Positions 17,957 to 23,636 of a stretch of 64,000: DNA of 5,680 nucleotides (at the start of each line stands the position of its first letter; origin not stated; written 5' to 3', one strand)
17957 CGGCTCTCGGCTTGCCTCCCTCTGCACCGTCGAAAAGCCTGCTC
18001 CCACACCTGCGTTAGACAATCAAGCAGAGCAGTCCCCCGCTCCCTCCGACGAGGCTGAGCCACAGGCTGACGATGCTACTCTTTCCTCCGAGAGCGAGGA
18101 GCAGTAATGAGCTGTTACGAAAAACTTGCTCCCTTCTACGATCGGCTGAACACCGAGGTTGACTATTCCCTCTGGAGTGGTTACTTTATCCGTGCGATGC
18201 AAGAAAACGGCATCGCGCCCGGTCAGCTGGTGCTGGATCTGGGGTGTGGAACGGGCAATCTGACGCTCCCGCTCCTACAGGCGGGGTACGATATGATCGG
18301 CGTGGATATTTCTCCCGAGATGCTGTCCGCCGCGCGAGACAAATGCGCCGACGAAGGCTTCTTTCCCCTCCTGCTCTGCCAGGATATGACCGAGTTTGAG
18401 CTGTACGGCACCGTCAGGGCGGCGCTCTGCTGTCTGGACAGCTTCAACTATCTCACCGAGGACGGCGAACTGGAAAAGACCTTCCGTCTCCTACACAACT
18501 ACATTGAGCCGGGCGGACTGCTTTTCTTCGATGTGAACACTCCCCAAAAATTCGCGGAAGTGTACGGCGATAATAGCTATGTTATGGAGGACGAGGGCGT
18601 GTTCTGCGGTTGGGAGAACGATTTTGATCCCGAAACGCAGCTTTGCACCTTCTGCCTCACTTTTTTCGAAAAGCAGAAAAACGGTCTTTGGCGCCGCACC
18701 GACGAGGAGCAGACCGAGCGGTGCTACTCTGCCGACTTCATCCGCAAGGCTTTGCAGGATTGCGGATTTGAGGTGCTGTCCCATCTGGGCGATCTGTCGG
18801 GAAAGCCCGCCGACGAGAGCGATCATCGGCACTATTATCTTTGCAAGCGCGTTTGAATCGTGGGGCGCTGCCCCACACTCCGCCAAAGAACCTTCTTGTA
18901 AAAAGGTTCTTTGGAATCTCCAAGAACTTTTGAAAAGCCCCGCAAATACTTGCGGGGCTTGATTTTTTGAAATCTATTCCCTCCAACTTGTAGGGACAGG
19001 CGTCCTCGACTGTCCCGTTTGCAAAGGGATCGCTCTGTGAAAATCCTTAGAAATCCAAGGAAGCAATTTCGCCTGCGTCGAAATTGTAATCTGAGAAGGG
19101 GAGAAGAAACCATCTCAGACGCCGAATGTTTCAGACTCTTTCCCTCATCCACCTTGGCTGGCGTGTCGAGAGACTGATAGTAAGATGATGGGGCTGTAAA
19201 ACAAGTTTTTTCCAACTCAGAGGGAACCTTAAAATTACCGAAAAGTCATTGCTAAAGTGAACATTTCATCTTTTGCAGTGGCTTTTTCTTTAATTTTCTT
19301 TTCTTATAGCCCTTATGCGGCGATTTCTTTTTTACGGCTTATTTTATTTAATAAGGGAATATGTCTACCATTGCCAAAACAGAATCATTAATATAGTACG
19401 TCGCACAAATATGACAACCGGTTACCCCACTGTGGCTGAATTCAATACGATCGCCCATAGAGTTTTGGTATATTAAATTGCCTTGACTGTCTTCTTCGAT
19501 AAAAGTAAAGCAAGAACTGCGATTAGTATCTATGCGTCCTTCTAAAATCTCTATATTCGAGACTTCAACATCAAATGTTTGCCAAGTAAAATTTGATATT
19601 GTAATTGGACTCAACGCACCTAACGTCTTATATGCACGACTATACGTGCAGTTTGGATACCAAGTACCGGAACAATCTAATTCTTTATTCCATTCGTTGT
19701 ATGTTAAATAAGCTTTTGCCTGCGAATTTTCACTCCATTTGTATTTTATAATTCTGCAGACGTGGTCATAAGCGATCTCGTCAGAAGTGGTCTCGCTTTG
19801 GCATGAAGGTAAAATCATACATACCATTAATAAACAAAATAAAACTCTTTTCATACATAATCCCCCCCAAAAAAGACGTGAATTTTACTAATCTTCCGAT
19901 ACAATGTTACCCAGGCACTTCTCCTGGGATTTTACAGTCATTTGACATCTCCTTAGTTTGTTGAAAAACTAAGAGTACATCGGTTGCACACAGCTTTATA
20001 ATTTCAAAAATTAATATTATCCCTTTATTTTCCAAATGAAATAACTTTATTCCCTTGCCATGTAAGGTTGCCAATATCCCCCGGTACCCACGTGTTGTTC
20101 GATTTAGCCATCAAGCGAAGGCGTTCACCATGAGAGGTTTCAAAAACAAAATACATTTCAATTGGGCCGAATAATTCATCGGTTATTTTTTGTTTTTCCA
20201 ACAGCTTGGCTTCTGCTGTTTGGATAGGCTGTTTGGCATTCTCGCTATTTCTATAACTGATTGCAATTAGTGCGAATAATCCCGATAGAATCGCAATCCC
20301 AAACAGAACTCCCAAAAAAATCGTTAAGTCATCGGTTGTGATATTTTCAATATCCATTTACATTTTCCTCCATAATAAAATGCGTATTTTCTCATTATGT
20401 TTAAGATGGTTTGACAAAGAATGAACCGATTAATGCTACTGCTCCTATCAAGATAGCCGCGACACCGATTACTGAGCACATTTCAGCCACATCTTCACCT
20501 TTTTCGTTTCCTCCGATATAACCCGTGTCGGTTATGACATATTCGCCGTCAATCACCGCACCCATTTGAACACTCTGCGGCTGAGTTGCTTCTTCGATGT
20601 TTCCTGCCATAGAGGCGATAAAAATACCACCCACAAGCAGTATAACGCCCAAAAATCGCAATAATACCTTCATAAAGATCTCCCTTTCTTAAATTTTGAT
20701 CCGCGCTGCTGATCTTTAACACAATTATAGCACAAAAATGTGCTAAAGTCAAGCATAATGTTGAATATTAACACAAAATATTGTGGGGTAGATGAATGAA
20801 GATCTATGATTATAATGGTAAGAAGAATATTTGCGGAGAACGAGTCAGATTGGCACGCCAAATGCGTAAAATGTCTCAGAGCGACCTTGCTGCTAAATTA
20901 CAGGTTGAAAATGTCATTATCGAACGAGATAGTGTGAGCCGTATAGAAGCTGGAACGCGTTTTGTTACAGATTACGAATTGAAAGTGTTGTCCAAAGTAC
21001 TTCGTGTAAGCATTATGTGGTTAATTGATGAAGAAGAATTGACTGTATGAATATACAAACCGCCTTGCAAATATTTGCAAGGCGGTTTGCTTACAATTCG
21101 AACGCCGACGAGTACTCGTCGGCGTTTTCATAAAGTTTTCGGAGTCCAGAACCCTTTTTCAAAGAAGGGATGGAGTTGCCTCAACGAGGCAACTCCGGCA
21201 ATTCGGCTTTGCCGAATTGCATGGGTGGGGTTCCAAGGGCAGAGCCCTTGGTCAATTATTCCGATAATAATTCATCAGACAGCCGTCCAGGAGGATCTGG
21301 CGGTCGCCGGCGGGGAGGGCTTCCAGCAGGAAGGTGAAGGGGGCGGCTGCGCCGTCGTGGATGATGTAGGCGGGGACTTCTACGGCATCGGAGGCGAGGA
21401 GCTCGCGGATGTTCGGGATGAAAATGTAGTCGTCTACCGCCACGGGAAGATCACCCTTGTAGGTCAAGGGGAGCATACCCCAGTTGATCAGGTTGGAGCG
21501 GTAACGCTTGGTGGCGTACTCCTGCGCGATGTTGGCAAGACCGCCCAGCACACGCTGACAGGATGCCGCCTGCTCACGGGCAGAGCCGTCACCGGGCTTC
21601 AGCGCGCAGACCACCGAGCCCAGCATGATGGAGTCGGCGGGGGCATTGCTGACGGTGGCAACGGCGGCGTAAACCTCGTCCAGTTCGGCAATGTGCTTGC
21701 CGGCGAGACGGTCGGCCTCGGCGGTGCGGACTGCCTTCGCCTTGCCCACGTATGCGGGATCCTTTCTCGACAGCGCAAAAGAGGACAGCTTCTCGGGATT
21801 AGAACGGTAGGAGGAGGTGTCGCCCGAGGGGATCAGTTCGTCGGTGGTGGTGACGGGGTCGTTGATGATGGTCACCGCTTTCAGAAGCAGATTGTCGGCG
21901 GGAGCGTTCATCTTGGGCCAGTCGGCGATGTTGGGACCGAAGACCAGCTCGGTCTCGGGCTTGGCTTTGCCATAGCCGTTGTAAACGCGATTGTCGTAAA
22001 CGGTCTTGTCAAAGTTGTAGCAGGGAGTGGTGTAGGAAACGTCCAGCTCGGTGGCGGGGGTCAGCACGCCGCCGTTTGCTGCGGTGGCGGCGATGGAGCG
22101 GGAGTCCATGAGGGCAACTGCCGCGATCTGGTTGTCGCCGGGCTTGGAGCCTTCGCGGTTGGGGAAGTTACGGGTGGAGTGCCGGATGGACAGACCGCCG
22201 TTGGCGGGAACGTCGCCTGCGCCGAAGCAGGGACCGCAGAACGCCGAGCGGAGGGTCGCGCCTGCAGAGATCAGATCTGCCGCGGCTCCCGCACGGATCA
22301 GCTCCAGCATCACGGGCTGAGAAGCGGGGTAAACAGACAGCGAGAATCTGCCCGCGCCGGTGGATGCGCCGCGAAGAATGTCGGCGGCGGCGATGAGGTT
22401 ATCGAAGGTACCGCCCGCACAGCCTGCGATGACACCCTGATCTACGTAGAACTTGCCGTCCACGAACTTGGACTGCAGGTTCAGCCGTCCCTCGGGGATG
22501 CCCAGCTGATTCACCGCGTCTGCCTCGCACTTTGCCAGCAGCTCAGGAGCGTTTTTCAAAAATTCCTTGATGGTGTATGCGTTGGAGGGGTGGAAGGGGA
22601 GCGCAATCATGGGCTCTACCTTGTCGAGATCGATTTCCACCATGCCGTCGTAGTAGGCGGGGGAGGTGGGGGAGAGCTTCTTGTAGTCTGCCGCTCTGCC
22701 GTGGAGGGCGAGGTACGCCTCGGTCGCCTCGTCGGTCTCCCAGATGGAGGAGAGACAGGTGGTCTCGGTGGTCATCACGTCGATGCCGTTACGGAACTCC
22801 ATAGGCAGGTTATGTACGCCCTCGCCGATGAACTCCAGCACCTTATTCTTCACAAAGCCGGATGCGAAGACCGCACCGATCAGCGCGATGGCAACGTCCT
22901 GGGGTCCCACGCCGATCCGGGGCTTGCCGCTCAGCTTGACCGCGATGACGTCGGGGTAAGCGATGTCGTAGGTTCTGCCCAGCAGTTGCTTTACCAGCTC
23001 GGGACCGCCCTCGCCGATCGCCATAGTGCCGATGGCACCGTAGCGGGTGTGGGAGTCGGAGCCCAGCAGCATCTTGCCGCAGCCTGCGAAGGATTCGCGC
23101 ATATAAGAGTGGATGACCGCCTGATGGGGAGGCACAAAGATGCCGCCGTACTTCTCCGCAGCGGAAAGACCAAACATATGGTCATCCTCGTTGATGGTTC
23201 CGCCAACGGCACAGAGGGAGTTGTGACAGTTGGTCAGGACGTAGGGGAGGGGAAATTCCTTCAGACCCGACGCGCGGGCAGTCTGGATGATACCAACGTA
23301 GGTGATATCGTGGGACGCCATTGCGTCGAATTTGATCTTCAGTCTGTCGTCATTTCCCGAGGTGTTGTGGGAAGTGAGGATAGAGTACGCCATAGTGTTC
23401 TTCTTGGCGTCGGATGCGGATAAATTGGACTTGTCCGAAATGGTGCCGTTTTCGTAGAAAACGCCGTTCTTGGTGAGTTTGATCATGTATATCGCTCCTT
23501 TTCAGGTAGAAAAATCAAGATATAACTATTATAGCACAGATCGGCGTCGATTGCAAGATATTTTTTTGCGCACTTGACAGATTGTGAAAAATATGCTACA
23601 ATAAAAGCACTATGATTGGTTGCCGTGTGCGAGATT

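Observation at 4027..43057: Modular BIME-like hairpin mosaics occupy at least seven intergenic gaps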

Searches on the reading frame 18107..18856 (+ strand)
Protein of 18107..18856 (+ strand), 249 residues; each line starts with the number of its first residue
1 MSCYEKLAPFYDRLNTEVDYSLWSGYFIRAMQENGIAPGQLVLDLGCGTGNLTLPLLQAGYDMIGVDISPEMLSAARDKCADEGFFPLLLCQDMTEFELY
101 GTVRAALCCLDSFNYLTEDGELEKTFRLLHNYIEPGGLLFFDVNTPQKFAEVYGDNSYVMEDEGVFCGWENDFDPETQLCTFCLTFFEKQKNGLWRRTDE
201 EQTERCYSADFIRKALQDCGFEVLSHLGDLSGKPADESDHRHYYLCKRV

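Call 19: search_protein_families(library=pfam, proteins=[window:18107-18856:+])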
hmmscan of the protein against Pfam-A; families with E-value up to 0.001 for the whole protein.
window:18107-18856:+ (249 aa): 7 families
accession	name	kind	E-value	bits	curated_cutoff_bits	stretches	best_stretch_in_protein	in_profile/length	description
PF13649.12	Methyltransf_25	-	8.3e-18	65.3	27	1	42-137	1-97/97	Methyltransferase domain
PF08241.18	Methyltransf_11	-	6.7e-13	49.5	21.2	1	43-141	1-95/95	Methyltransferase domain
PF13489.12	Methyltransf_23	-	2.2e-12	47.5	27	1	39-225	23-163/164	Methyltransferase domain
PF08242.18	Methyltransf_12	-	2.4e-10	41.5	30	1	43-139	1-98/98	Methyltransferase domain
PF13847.12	Methyltransf_31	-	3.8e-10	40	27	1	39-141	4-109/145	Methyltransferase domain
PF01209.24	Ubie_methyltran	-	5e-08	33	20.1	1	4-87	13-99/233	ubiE/COQ5 methyltransferase family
PF02353.26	CMAS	-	0.0002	21.2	27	1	31-140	55-163/273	Mycolic acid cyclopropane synthetase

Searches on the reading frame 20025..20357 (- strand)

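Call 19: search_protein_families(library=pfam, proteins=[window:20025-20357:-])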
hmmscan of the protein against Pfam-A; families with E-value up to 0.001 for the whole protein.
window:20025-20357:- (110 aa): 1 family
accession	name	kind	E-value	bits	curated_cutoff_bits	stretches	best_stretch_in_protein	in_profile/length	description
PF10694.14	DUF2500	-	1.6e-08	35.4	33.5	1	15-108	4-101/102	Protein of unknown function (DUF2500)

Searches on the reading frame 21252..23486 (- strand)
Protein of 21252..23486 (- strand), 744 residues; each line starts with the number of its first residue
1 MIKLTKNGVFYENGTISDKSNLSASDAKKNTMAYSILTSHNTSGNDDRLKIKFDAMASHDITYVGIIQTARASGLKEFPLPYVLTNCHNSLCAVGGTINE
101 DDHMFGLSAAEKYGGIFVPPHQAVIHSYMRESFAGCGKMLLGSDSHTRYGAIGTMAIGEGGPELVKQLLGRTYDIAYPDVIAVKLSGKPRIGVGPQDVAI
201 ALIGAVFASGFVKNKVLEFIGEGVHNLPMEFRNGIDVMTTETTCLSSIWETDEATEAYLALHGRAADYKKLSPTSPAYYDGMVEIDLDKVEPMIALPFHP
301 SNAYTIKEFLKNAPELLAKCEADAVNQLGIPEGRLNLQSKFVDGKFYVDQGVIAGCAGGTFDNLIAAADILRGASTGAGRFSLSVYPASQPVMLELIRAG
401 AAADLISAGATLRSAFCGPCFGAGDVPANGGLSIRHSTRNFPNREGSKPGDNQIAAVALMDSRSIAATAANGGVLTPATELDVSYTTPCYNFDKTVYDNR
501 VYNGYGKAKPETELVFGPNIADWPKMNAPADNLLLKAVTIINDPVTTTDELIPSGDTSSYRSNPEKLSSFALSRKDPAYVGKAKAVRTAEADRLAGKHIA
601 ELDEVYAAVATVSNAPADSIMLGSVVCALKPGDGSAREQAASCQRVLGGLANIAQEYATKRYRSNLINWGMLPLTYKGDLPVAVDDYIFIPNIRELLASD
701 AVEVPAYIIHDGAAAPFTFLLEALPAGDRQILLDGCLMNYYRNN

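Call 19: search_protein_families(library=pfam, proteins=[window:21252-23486:-])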
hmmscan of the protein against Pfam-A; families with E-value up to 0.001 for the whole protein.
window:21252-23486:- (744 aa): 2 families
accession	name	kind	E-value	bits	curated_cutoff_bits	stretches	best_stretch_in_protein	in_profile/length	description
PF00330.25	Aconitase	-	2.4e-89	300.9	28.7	1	35-466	2-462/463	Aconitase family (aconitate hydratase)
PF00694.25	Aconitase_C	-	6.1e-07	30.3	22.8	1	630-677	83-129/131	Aconitase C-terminal domain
